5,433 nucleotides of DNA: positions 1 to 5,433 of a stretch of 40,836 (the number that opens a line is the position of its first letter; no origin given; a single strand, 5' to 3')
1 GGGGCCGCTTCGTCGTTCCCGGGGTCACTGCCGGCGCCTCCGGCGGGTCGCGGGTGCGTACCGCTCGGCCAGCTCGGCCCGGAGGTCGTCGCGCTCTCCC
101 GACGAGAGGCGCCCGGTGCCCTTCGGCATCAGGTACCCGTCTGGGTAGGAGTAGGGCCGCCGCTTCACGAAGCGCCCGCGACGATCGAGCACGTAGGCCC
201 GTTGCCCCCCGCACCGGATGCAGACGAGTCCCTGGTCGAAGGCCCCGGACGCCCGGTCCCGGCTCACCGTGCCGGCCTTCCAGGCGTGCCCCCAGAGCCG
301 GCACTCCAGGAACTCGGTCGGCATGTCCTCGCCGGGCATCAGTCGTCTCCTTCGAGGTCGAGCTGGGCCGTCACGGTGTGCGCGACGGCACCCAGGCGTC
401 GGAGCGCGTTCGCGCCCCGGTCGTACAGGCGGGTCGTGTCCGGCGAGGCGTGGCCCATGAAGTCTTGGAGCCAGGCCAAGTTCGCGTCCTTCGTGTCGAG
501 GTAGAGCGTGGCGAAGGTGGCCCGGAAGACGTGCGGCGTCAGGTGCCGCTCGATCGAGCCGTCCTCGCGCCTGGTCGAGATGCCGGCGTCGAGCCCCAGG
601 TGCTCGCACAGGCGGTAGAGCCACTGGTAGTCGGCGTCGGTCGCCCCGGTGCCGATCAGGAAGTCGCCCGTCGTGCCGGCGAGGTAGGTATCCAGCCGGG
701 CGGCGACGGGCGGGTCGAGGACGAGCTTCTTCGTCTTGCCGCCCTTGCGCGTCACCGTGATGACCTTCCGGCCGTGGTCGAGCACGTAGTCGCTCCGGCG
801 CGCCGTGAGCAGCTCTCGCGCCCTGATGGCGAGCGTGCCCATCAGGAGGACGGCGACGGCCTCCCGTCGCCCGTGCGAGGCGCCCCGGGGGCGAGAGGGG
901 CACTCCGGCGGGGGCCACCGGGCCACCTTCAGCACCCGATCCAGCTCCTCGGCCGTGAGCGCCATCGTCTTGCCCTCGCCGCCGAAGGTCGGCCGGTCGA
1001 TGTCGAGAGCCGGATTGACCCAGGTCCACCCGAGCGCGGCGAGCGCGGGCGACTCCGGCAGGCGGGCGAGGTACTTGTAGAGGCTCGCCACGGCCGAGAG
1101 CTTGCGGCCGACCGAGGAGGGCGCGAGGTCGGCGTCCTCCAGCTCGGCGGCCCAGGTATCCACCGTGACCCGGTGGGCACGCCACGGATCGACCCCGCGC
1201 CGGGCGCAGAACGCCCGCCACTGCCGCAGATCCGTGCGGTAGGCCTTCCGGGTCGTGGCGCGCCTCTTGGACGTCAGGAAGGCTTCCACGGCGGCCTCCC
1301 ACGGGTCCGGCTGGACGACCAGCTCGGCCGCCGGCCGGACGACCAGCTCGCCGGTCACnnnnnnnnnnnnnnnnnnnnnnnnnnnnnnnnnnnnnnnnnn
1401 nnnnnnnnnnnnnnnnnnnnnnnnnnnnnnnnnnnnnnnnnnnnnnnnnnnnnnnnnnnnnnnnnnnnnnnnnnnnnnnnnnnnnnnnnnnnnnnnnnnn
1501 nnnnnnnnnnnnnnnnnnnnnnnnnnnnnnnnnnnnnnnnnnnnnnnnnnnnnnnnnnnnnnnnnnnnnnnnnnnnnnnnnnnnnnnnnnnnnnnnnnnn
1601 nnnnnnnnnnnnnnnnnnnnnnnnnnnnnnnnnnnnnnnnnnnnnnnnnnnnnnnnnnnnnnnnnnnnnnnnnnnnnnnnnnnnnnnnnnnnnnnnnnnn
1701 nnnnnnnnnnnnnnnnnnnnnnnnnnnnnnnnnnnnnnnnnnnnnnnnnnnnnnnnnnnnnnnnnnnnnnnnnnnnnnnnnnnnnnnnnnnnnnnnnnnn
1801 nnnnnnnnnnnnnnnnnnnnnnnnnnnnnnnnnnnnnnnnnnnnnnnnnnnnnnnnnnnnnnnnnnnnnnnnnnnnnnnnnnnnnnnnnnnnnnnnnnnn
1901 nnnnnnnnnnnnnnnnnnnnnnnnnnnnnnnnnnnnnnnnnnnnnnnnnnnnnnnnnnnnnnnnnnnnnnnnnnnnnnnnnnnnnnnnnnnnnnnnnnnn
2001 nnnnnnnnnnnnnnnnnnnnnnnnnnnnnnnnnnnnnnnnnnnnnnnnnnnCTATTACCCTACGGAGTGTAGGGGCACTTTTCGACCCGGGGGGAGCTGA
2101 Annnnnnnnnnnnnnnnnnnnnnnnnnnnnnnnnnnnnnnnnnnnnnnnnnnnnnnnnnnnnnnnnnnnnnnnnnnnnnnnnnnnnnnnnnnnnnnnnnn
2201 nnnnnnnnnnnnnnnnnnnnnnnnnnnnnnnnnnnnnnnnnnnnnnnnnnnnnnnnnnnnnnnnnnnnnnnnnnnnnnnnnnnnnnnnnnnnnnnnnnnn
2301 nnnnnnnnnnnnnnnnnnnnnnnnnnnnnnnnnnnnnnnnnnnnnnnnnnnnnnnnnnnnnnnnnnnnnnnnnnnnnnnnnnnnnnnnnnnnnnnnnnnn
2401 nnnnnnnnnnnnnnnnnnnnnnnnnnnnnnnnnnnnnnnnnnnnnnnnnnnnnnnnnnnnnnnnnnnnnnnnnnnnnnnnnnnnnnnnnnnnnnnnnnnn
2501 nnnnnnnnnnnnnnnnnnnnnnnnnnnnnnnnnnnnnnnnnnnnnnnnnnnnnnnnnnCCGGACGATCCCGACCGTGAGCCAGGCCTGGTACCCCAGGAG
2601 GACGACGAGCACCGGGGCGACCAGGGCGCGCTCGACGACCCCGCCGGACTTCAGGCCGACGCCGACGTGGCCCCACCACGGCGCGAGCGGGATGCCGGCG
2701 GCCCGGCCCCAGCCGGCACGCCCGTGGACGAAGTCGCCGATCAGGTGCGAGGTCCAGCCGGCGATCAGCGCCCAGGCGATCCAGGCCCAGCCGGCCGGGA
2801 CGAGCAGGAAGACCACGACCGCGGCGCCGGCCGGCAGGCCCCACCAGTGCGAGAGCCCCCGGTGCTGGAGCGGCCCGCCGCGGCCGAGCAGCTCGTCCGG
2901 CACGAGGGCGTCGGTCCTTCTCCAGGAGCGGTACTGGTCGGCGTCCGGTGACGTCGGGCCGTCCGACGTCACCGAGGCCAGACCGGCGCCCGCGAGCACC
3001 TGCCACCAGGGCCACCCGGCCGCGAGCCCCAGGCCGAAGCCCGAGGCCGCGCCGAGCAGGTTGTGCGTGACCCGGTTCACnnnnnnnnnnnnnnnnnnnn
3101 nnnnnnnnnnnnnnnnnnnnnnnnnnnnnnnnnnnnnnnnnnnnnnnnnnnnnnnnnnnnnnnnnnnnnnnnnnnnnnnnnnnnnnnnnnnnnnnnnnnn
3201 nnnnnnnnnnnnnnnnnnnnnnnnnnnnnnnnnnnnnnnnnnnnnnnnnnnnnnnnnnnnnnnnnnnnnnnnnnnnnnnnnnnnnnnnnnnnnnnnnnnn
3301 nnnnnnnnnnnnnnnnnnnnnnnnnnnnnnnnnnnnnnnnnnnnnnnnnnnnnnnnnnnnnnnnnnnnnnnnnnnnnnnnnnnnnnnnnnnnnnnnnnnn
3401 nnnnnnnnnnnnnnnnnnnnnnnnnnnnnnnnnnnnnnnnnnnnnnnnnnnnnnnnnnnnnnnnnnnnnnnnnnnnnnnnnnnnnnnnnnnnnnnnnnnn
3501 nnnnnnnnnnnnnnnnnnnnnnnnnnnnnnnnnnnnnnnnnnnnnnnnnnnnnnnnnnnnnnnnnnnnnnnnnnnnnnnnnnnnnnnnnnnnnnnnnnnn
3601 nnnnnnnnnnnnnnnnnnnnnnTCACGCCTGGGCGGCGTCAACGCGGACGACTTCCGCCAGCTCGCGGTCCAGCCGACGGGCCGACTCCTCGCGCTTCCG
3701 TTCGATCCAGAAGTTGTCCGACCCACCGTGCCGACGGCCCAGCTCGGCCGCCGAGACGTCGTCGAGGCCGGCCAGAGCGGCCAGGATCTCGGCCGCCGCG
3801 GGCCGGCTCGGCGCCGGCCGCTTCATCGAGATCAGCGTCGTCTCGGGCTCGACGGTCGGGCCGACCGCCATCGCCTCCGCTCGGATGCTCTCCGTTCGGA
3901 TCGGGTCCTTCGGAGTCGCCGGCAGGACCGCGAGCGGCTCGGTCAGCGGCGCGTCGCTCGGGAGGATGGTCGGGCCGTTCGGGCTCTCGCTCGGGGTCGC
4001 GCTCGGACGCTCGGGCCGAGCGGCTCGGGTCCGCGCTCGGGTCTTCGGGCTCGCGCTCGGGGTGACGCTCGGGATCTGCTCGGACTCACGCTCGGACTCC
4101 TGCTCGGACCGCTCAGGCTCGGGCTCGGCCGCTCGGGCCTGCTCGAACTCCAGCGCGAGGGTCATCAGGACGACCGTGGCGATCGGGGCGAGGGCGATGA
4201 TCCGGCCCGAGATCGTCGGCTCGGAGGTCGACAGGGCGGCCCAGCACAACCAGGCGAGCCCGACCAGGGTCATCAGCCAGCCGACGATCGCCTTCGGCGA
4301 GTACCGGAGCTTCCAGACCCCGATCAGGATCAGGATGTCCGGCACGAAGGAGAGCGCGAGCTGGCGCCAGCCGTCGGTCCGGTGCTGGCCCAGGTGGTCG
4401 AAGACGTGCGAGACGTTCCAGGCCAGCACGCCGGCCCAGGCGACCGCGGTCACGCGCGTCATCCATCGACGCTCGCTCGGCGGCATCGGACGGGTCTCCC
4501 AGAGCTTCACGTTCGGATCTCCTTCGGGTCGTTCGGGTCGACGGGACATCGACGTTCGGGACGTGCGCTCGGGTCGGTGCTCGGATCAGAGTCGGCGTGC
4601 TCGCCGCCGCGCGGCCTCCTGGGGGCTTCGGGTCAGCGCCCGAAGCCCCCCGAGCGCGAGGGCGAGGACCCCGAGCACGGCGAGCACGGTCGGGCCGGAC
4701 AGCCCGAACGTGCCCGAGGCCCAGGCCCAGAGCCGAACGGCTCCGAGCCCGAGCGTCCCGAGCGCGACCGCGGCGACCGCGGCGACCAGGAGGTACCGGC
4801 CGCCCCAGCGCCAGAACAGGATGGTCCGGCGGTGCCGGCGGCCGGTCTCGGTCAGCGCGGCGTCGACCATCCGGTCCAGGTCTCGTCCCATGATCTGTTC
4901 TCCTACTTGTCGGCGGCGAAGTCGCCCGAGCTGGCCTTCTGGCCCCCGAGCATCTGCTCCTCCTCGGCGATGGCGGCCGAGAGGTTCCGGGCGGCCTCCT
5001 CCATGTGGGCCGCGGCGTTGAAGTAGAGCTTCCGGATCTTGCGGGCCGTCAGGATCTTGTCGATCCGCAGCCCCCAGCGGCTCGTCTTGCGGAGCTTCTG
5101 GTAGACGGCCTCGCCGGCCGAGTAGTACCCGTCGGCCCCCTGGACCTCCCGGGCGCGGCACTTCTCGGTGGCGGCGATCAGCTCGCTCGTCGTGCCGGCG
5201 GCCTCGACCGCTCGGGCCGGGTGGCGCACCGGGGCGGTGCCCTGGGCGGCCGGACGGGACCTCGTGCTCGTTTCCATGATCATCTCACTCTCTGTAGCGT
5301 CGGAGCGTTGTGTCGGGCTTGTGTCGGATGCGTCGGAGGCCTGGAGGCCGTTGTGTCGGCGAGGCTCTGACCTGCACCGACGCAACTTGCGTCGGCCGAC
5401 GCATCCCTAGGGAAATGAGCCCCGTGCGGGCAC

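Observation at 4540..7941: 19-mer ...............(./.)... present three times, sharing a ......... core with the control regions (stoperator/Kor-operator-like)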

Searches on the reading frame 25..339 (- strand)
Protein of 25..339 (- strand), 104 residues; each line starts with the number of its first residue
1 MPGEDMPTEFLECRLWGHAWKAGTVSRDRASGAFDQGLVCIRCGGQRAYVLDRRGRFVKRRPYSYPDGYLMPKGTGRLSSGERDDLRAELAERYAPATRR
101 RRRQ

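Call 19: search_protein_families(library=pfam, proteins=[window:28-339:-], max_evalue=0.01)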
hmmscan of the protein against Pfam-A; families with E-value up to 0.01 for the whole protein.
window:28-339:- (104 aa): 0 families

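Call 49: find_encoding_contigs(protein=window:25-339:-, flank=6000, max_places=10)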
Protein window:25-339:- (104 aa): 5 contigs read that carry it; 3 places shown.
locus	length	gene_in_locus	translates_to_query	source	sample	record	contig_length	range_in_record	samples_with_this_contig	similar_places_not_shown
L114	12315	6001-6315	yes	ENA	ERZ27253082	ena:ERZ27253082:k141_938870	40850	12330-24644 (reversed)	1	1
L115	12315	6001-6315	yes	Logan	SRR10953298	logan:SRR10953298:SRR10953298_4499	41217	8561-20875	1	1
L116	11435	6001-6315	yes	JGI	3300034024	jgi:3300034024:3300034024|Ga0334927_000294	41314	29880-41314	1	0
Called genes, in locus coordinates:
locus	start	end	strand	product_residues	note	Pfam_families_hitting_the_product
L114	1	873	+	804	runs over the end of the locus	-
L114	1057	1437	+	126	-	-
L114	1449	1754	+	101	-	-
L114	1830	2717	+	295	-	-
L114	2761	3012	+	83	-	-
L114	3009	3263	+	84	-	-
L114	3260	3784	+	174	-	PF04307:YdjM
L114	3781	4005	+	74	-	-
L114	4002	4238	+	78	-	-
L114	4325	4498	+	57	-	-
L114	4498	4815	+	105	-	-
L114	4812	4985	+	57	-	-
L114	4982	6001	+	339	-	PF02899:Phage_int_SAM_1, PF00589:Phage_integrase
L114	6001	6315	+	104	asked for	-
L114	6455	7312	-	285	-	-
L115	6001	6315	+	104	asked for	-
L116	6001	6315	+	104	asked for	-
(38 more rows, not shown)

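Call 104: search_protein_families(library=pfam, proteins=[window:28-339:-], max_evalue=10)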
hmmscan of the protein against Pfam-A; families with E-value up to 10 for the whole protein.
window:28-339:- (104 aa): 1 family
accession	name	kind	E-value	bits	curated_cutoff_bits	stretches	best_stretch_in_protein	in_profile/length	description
PF12760.12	Zn_ribbon_IS1595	-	0.036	14.5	25.4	1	35-57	16-38/46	Transposase zinc-ribbon domain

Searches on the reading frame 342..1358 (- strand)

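Call 19: search_protein_families(library=pfam, proteins=[window:342-1358:-], max_evalue=0.01)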
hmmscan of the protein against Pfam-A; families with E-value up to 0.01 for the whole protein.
window:342-1358:- (339 aa): 2 families
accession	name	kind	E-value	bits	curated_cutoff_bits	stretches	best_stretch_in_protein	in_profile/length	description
PF00589.27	Phage_integrase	-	3.5e-11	43.6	27.1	1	160-314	18-167/172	Phage integrase family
PF02899.23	Phage_int_SAM_1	-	1.7e-10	41.5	22.3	1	31-99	13-81/83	Phage integrase, N-terminal SAM-like domain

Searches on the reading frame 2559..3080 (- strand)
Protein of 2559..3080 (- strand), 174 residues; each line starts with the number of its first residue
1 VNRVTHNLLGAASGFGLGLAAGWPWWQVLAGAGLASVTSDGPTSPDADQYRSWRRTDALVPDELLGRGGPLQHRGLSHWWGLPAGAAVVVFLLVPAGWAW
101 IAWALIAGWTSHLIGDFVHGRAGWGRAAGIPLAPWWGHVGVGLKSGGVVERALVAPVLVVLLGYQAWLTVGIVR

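Call 19: search_protein_families(library=pfam, proteins=[window:2559-3080:-], max_evalue=0.01)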
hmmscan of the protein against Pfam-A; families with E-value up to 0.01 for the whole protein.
window:2559-3080:- (174 aa): 1 family
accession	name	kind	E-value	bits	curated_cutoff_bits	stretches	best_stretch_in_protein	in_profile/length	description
PF04307.19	YdjM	-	2.1e-08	34.3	29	1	1-144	1-131/176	YdjM inner membrane protein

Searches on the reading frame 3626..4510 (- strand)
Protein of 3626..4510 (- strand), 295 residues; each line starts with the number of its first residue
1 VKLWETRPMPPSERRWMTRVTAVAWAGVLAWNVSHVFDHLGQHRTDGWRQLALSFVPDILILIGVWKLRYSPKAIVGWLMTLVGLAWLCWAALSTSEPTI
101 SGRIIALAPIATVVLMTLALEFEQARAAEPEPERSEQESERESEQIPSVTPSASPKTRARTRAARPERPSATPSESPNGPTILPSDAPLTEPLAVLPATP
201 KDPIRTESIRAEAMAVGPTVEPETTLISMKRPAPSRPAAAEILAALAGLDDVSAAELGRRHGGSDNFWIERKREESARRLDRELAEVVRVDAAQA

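Call 20: search_protein_families(library=pfam, proteins=[window:3626-4510:-], max_evalue=0.01)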
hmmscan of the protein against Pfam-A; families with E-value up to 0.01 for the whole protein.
window:3626-4510:- (295 aa): 0 families

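Call 23: search_protein_families(library=phrogs, proteins=[window:3626-4510:-], max_evalue=0.01)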
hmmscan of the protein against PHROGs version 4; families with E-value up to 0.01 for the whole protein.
window:3626-4510:- (295 aa): 0 families

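Call 104: search_protein_families(library=pfam, proteins=[window:3626-4510:-], max_evalue=10)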
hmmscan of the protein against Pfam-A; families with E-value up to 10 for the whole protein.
window:3626-4510:- (295 aa): 5 families
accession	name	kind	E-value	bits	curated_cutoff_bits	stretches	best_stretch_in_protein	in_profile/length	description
PF04929.17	Herpes_DNAp_acc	-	0.1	12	25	1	118-201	290-368/400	Herpes DNA replication accessory factor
PF02652.20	Lactate_perm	-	0.26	10.4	27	1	53-118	5-73/522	L-lactate permease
PF24709.1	DUF7670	-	0.27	12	29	1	15-113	9-98/118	Domain of unknown function (DUF7670)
PF20059.4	DUF6458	-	2.1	9.1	27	1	75-93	31-49/78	Domain of unknown function (DUF6458)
PF19529.4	DUF6057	-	5.7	6.1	29.8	1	24-110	79-154/569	Family of unknown function (DUF6057)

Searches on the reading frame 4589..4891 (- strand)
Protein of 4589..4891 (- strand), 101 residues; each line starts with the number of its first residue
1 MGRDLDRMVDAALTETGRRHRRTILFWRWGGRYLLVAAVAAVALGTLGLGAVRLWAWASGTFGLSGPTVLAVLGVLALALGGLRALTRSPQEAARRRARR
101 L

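Call 20: search_protein_families(library=pfam, proteins=[window:4589-4891:-], max_evalue=0.01)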
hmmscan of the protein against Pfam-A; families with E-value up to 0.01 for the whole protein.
window:4589-4891:- (101 aa): 0 families

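Call 23: search_protein_families(library=phrogs, proteins=[window:4589-4891:-], max_evalue=0.01)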
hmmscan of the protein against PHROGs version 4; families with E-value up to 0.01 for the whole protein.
window:4589-4891:- (101 aa): 0 families

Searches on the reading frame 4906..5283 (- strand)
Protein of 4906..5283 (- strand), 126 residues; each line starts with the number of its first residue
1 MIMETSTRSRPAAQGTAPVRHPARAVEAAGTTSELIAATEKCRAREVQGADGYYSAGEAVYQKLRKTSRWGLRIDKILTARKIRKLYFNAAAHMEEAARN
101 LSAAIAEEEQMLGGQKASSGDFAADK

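Call 20: search_protein_families(library=pfam, proteins=[window:4906-5283:-], max_evalue=0.01)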
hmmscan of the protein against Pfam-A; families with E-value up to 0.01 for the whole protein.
window:4906-5283:- (126 aa): 0 families

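Call 23: search_protein_families(library=phrogs, proteins=[window:4906-5283:-], max_evalue=0.01)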
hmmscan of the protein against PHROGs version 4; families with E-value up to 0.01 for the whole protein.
window:4906-5283:- (126 aa): 0 families

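Call 104: search_protein_families(library=pfam, proteins=[window:4906-5283:-], max_evalue=10)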
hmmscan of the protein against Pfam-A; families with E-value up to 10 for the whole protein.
window:4906-5283:- (126 aa): 0 families
